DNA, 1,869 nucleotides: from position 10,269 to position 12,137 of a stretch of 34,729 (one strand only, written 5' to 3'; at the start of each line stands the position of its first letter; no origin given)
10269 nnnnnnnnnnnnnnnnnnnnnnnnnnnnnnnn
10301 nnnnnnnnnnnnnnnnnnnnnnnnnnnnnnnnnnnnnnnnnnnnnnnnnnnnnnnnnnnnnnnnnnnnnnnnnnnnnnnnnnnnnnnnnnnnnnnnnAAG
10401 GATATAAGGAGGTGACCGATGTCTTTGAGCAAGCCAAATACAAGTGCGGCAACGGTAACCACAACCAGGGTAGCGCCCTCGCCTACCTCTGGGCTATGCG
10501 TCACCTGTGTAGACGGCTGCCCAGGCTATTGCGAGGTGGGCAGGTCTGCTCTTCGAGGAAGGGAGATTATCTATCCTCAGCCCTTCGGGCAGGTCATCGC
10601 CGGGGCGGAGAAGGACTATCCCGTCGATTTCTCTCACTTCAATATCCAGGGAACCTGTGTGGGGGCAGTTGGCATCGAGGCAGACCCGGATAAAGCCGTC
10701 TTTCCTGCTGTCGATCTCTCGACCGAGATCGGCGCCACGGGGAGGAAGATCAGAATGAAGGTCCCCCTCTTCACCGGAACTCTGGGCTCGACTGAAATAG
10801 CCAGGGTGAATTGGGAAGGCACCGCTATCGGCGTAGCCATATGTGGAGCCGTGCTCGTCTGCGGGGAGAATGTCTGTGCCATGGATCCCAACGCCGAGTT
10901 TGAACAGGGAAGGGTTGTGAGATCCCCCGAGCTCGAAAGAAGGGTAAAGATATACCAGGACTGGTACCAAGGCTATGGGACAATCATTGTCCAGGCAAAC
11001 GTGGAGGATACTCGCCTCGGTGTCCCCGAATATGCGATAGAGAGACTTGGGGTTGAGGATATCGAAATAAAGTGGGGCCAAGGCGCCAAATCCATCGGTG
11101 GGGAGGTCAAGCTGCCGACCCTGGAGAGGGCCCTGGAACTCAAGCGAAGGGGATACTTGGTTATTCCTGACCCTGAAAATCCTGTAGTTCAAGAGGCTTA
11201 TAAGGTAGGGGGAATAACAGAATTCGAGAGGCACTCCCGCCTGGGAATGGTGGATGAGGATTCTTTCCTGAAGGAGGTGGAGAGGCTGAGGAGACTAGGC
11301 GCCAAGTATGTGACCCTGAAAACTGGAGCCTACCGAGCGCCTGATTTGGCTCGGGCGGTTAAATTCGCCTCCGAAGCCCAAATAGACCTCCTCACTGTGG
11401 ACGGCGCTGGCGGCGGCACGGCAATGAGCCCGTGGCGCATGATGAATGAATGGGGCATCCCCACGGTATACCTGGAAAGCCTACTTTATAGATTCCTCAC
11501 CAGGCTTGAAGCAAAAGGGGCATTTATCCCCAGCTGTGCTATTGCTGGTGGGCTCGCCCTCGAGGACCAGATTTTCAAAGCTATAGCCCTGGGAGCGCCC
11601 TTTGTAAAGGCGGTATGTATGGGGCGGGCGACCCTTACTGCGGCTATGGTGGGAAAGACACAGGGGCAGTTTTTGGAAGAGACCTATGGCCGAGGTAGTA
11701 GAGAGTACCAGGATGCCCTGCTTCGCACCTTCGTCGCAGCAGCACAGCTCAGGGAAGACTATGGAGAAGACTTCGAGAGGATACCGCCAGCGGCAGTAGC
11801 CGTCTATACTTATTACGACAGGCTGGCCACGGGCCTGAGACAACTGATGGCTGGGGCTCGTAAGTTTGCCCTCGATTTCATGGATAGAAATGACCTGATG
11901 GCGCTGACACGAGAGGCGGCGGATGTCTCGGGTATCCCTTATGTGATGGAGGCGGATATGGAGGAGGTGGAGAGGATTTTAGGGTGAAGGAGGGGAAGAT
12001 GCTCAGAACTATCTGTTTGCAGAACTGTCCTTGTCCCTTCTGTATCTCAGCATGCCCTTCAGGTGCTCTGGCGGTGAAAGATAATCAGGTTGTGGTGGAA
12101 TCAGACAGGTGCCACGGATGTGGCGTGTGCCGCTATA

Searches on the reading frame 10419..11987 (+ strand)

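Call 14: search_protein_families(library=ncbifam, proteins=[window:10419-11987:+], max_evalue=0.001)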
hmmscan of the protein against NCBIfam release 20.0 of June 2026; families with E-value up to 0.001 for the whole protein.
window:10419-11987:+ (522 aa): 0 families

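Call 60: search_protein_families(library=pfam, proteins=[window:10419-11987:+], max_evalue=0.001)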
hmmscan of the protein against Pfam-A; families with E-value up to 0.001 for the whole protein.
window:10419-11987:+ (522 aa): 1 family
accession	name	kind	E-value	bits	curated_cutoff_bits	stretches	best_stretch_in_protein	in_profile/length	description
PF01645.23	Glu_synthase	-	9.2e-13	48.5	20.4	1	278-397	186-302/369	Conserved region in glutamate synthase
